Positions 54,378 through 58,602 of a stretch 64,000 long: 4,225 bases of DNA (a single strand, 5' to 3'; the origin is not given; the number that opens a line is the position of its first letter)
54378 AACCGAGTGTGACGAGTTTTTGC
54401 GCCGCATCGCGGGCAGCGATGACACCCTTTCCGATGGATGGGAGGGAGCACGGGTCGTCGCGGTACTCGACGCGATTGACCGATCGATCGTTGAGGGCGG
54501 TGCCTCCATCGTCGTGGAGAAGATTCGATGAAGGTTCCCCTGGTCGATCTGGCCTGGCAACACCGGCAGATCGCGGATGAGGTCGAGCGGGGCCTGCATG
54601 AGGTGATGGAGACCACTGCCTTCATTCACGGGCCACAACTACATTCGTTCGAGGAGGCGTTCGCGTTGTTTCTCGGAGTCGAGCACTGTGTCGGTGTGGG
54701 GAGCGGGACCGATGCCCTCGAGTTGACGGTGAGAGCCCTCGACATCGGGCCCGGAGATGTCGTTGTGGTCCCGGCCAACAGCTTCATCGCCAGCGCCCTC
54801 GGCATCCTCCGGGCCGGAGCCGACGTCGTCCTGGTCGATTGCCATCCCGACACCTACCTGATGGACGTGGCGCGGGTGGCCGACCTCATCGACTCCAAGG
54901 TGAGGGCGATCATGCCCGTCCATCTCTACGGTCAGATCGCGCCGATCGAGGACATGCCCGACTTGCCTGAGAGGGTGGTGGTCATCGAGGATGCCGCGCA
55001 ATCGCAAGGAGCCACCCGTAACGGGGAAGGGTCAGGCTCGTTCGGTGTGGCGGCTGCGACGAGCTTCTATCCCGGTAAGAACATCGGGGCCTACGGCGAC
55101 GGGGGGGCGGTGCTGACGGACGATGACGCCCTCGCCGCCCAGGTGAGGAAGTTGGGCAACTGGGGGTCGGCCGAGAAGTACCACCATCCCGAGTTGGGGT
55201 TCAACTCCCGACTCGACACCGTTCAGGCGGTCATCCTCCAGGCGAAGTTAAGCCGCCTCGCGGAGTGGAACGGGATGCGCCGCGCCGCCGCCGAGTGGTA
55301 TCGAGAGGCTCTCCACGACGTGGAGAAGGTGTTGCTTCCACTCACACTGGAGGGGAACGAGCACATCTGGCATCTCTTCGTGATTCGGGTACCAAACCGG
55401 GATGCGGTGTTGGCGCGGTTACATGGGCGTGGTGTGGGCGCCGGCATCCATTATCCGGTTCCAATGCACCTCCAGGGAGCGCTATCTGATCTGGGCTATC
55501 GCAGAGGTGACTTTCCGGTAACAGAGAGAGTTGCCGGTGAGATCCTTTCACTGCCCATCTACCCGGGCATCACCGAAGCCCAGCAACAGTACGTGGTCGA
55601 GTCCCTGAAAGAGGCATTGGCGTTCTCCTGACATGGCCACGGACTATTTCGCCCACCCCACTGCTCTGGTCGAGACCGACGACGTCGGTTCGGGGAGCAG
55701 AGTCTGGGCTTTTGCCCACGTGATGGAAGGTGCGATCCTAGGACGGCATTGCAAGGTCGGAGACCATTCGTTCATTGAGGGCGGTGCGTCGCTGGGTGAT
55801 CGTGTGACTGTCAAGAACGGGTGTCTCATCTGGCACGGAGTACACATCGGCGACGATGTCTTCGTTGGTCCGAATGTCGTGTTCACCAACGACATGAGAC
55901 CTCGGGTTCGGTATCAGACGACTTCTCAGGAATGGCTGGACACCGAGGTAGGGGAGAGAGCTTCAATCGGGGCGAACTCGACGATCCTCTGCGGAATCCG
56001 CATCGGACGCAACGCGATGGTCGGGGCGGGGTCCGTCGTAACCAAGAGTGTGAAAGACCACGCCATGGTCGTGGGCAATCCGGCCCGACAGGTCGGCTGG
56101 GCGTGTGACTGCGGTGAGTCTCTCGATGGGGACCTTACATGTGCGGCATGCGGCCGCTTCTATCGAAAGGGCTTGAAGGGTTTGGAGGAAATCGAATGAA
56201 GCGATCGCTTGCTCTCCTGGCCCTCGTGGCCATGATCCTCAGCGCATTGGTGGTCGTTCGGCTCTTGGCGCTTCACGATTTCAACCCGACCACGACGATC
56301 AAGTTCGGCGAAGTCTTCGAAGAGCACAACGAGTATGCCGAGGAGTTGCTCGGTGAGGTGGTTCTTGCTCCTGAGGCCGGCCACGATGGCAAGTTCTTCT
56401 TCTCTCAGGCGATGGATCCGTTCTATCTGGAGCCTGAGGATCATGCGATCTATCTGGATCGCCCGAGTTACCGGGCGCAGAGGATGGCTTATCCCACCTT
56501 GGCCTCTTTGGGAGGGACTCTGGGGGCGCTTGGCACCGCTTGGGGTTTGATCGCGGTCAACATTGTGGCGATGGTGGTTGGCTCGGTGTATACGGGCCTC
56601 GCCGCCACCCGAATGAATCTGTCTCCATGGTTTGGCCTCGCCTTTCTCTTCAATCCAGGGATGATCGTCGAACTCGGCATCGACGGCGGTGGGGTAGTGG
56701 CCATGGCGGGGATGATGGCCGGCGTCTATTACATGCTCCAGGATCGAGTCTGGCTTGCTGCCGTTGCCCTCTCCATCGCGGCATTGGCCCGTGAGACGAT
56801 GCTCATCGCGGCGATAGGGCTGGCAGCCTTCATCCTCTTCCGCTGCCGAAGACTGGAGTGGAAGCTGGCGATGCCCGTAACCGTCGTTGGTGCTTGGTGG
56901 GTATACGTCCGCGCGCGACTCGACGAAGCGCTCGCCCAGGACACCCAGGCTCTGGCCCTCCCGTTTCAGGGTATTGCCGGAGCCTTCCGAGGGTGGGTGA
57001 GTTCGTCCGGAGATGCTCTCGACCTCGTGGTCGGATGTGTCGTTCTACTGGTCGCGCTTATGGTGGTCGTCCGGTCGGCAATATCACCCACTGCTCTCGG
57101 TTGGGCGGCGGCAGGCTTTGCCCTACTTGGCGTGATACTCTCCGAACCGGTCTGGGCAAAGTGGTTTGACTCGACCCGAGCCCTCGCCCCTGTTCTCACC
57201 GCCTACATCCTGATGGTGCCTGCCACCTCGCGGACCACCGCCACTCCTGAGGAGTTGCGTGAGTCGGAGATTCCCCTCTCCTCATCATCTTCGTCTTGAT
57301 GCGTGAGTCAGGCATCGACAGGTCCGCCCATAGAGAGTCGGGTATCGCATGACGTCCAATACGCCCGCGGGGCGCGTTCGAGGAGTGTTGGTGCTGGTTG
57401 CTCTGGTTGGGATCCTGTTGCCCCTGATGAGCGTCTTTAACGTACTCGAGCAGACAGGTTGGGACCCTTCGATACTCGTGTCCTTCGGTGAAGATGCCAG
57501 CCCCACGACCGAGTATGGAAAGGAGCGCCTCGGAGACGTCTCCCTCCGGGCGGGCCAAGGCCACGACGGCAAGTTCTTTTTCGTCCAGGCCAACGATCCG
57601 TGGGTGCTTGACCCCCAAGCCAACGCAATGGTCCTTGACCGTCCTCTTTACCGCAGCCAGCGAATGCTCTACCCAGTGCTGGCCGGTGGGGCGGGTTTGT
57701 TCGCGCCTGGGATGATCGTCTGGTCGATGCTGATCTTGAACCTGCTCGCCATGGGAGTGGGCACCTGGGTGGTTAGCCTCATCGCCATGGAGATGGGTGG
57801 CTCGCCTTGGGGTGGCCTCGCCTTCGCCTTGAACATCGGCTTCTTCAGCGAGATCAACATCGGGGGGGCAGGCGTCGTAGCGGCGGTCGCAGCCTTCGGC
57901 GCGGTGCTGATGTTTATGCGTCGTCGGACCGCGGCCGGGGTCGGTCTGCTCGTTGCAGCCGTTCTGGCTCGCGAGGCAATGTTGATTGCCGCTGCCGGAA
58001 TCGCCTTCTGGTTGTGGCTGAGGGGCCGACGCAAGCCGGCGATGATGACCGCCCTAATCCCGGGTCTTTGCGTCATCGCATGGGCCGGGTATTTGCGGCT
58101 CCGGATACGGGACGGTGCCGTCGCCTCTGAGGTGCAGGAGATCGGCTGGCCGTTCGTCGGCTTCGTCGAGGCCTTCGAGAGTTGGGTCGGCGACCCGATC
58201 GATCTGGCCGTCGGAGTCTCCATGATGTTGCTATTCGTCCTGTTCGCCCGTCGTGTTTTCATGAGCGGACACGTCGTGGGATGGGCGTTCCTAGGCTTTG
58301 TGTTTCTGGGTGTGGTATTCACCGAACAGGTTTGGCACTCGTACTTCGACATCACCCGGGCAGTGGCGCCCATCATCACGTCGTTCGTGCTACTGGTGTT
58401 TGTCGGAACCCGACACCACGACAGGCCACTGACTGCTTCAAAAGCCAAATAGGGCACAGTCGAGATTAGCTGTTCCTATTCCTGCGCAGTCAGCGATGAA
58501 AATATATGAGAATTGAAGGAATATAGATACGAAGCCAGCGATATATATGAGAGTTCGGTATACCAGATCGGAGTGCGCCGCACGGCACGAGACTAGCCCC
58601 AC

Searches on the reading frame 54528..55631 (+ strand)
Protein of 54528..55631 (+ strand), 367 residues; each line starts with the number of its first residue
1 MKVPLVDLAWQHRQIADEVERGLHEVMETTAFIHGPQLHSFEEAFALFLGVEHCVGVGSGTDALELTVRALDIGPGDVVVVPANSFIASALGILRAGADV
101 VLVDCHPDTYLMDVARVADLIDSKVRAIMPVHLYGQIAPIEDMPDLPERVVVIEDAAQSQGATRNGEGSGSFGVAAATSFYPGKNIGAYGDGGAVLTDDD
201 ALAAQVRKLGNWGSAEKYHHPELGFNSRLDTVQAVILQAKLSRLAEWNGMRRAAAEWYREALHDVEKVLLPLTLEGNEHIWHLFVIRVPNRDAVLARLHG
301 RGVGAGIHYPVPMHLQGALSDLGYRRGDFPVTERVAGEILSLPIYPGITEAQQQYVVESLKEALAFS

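Call 13: search_protein_families(library=pfam, proteins=[window:54528-55631:+], max_evalue=0.001)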
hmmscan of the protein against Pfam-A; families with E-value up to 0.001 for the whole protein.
window:54528-55631:+ (367 aa): 2 families
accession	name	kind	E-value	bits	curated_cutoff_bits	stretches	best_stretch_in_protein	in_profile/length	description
PF01041.23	DegT_DnrJ_EryC1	-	1.7e-104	350.3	19.8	1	15-360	3-359/360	DegT/DnrJ/EryC1/StrS aminotransferase family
PF00155.27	Aminotran_1_2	-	7.2e-07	29.1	19.7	1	25-209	30-244/361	Aminotransferase class I and II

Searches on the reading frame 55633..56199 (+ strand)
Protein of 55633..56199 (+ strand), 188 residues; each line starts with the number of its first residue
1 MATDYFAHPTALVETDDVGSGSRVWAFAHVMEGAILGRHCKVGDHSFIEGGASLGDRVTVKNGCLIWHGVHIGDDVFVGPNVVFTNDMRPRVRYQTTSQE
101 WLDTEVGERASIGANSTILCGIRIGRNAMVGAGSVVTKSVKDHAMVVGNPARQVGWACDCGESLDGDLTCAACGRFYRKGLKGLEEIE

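Call 13: search_protein_families(library=pfam, proteins=[window:55633-56199:+], max_evalue=0.001)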
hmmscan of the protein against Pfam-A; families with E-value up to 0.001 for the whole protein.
window:55633-56199:+ (188 aa): 3 families
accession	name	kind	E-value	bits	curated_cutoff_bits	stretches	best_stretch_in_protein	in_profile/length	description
PF00132.30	Hexapep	-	2.7e-25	87.4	27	3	103-138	1-36/36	Bacterial transferase hexapeptide (six repeats)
PF14602.12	Hexapep_2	-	5.6e-16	58.4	27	1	106-138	4-34/34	Hexapeptide repeat of succinyl-transferase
PF25084.1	LbH_EIF2B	-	9.5e-10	38.9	54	1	17-83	23-86/105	EIF2B subunit epsilon LbH domain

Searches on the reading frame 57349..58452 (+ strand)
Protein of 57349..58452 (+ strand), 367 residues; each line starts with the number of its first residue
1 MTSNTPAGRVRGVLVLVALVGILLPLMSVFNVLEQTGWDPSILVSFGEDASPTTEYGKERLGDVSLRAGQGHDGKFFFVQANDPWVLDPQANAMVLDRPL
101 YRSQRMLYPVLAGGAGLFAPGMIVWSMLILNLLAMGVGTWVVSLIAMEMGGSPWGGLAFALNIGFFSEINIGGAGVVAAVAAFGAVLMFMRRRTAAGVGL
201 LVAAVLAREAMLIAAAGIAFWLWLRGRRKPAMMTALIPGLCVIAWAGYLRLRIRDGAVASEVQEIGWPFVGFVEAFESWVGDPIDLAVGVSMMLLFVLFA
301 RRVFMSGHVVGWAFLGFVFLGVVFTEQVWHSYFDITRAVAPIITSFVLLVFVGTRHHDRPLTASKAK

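Call 13: search_protein_families(library=pfam, proteins=[window:57349-58452:+], max_evalue=0.001)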
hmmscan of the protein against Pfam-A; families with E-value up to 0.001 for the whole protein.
window:57349-58452:+ (367 aa): 0 families

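Call 21: search_protein_families(library=pfam, proteins=[window:57349-58452:+], max_evalue=10)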
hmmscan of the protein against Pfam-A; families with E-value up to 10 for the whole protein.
window:57349-58452:+ (367 aa): 1 family
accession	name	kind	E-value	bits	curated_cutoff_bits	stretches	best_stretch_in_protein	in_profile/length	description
PF20237.3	DUF6594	-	0.51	10.6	30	1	100-188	163-238/238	Family of unknown function (DUF6594)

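Call 22: search_protein_families(library=ncbifam, proteins=[window:57349-58452:+], max_evalue=0.1)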
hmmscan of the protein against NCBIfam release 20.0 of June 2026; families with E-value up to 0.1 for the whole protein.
window:57349-58452:+ (367 aa): 1 family
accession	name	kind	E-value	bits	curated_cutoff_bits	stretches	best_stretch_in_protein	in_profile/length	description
NF046093.1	AZOBR_p60025_fam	subfamily_domain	1.5e-29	102.9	150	1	14-237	5-225/232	AZOBR_p60025 family cell surface glycopolymer formation protein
